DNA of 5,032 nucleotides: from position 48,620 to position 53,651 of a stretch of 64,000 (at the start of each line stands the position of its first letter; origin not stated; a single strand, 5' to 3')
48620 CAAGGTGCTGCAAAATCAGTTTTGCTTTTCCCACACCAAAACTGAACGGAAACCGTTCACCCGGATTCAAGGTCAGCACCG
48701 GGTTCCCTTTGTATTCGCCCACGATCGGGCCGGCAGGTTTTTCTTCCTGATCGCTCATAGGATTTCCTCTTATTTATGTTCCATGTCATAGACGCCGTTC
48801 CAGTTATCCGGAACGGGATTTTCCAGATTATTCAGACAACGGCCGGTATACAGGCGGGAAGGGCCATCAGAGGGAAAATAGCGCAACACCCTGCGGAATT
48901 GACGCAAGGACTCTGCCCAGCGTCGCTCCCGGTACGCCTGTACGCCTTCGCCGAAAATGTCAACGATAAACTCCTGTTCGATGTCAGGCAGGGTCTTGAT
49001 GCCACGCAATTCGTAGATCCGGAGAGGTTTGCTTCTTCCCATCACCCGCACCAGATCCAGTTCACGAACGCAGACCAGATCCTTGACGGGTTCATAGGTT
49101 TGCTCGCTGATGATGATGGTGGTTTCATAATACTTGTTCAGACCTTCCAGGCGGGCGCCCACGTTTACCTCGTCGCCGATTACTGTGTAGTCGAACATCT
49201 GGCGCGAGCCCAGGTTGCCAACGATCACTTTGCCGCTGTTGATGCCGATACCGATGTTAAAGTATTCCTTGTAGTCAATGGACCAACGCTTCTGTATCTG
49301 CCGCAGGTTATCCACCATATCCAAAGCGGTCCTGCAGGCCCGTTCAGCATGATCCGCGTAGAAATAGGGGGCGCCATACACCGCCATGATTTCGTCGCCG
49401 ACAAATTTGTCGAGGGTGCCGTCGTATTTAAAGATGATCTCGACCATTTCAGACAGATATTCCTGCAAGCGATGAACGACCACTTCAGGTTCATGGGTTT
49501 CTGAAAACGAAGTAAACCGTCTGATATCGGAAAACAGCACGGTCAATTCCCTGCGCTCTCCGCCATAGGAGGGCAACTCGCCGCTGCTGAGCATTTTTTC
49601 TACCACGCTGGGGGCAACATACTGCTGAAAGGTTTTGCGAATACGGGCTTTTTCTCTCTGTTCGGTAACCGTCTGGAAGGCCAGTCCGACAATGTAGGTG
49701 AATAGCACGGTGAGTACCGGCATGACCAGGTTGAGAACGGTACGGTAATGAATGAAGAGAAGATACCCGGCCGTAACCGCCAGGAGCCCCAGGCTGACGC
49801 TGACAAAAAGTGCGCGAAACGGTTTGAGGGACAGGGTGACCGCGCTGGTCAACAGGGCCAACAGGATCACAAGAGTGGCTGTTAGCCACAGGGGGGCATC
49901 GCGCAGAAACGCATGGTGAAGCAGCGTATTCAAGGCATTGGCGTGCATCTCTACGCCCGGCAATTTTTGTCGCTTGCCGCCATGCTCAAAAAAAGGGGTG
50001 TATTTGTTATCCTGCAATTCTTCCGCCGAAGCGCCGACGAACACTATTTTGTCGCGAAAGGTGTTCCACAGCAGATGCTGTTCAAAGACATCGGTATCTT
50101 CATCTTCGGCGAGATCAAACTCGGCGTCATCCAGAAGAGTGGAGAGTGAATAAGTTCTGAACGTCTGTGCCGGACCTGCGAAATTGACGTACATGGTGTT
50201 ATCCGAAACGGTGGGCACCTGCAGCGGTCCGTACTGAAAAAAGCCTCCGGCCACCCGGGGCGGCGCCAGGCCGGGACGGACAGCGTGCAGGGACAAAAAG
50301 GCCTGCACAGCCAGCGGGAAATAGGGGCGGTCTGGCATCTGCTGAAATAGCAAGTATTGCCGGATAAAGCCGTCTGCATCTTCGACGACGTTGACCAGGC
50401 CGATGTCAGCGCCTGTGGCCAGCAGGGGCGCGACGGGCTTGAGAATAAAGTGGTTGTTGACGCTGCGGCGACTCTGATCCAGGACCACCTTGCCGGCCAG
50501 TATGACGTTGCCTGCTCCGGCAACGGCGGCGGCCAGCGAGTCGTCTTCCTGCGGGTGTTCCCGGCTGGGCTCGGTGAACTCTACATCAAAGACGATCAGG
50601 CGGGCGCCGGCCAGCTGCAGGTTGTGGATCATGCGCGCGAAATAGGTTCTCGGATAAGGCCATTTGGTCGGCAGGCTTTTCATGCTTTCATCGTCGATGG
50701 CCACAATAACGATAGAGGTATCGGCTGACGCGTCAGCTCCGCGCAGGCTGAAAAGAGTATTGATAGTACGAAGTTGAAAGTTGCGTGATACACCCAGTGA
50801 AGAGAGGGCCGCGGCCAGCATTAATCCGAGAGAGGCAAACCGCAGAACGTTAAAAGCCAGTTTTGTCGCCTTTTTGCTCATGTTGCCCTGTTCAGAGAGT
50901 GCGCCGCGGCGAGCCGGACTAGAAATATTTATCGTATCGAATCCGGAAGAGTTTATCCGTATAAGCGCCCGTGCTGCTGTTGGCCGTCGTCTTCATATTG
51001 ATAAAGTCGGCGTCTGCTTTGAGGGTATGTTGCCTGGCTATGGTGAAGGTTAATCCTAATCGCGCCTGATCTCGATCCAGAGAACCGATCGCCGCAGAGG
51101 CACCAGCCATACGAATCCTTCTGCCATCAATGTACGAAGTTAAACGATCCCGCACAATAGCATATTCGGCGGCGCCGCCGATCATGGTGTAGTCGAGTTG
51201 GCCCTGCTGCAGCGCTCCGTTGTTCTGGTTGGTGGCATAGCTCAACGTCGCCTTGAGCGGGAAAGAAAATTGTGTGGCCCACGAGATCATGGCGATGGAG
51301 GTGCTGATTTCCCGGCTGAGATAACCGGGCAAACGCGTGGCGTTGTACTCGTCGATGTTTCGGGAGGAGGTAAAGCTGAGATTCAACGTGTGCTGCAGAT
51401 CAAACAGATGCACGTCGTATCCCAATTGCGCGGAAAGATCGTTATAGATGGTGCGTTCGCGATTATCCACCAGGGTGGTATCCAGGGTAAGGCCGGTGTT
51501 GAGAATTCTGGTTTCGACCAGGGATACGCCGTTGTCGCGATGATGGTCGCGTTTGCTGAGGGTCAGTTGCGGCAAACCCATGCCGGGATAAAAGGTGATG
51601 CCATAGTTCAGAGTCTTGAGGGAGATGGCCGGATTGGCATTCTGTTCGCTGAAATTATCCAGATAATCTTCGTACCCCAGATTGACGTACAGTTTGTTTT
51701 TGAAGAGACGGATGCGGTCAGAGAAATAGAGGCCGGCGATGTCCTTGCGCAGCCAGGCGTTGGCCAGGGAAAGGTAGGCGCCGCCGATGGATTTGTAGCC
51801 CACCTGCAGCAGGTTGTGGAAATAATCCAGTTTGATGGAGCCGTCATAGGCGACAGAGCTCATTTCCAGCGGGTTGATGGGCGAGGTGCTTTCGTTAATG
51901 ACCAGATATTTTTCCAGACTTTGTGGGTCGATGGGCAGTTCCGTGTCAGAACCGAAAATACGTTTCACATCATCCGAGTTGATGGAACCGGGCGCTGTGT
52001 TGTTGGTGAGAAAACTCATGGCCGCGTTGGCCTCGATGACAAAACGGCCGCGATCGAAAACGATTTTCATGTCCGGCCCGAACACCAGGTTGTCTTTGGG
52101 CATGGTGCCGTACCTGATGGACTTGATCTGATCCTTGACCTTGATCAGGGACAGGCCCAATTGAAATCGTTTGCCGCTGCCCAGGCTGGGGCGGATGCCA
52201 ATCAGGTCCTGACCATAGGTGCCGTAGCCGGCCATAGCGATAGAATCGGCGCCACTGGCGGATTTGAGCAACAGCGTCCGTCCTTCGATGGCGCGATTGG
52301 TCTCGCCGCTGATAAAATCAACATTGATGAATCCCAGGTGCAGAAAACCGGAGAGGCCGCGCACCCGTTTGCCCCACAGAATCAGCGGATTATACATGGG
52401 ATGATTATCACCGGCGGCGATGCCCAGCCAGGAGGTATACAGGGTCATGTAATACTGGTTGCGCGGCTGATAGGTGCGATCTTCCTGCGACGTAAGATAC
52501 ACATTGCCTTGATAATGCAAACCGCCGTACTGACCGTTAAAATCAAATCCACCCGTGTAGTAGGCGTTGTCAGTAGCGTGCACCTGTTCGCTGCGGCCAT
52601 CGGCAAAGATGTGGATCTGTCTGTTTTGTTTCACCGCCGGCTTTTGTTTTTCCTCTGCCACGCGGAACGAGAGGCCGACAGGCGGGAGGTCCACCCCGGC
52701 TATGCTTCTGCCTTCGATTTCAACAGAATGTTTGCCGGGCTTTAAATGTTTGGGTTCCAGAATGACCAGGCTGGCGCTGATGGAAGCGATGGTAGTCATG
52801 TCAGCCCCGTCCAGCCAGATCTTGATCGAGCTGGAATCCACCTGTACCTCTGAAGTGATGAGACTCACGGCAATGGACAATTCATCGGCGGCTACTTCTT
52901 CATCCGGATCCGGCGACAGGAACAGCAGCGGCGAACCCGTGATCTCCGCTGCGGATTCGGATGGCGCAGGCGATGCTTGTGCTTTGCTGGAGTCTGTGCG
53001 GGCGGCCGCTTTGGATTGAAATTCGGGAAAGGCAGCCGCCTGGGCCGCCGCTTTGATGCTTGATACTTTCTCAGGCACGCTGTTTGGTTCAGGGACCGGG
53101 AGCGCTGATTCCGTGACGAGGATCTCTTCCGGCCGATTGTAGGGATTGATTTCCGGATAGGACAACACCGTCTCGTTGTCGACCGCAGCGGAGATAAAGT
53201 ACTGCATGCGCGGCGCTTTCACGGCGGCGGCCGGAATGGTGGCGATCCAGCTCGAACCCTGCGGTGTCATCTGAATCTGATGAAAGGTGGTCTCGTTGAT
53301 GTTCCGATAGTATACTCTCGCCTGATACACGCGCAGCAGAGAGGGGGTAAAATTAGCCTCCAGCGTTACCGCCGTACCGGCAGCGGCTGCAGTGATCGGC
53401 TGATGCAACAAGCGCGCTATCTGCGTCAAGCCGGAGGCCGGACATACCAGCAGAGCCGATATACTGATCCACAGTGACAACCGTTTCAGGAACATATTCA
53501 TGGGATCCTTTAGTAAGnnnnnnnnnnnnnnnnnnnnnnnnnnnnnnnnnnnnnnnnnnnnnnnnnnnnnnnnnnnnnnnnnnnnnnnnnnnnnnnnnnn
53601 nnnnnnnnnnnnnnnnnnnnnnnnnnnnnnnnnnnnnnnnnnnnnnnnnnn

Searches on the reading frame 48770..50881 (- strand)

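Call 3: search_protein_families(library=pfam, proteins=[window:48770-50881:-], max_evalue=0.1)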
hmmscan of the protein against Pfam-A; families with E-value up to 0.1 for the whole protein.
window:48770-50881:- (703 aa): 3 families
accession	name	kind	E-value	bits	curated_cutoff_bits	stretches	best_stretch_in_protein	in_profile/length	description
PF05226.16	CHASE2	-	1.3e-53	182.6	26.3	1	21-345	4-254/257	CHASE2 domain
PF00211.25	Guanylate_cyc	-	3.3e-24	85.9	21.9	1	444-618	7-175/183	Adenylate and Guanylate cyclase catalytic domain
PF13432.12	TPR_16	-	0.015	16.2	32.7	1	647-685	5-43/65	Tetratricopeptide repeat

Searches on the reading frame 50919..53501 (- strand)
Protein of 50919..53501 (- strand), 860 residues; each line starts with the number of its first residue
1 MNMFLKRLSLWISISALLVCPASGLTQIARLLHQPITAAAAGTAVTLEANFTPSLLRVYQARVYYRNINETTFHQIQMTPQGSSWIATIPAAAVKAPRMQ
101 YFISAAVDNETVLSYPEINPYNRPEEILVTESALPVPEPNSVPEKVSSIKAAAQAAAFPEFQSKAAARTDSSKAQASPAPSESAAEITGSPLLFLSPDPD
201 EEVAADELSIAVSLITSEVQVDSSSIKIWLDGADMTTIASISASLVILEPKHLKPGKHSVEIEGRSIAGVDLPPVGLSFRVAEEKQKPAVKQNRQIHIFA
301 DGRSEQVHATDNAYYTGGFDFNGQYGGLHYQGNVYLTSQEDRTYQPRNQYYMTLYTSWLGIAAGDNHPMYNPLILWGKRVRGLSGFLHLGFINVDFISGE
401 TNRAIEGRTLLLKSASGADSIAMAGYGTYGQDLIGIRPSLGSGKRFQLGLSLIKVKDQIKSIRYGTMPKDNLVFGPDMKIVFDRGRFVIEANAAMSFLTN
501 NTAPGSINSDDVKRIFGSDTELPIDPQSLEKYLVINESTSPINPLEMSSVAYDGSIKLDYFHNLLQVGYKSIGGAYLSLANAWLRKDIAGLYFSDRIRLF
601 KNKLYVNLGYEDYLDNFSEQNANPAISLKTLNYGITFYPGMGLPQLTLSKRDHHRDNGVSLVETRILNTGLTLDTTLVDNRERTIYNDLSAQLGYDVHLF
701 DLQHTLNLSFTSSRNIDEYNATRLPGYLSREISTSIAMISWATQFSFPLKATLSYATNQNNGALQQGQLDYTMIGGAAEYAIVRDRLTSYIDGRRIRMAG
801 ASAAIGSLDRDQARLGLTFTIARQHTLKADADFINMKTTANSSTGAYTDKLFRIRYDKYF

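Call 3: search_protein_families(library=pfam, proteins=[window:50919-53501:-], max_evalue=0.1)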
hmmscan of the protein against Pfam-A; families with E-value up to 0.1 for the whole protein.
window:50919-53501:- (860 aa): 0 families

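Call 32: search_protein_families(library=ncbifam, proteins=[window:50919-53501:-], max_evalue=1)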
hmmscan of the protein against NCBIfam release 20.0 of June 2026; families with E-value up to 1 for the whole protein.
window:50919-53501:- (860 aa): 0 families

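Call 59: search_solved_structures(query=window:50919-53501:-, max_evalue=1)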
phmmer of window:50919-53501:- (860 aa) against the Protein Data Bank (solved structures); distinct sequences matched with E-value up to 1: 0.
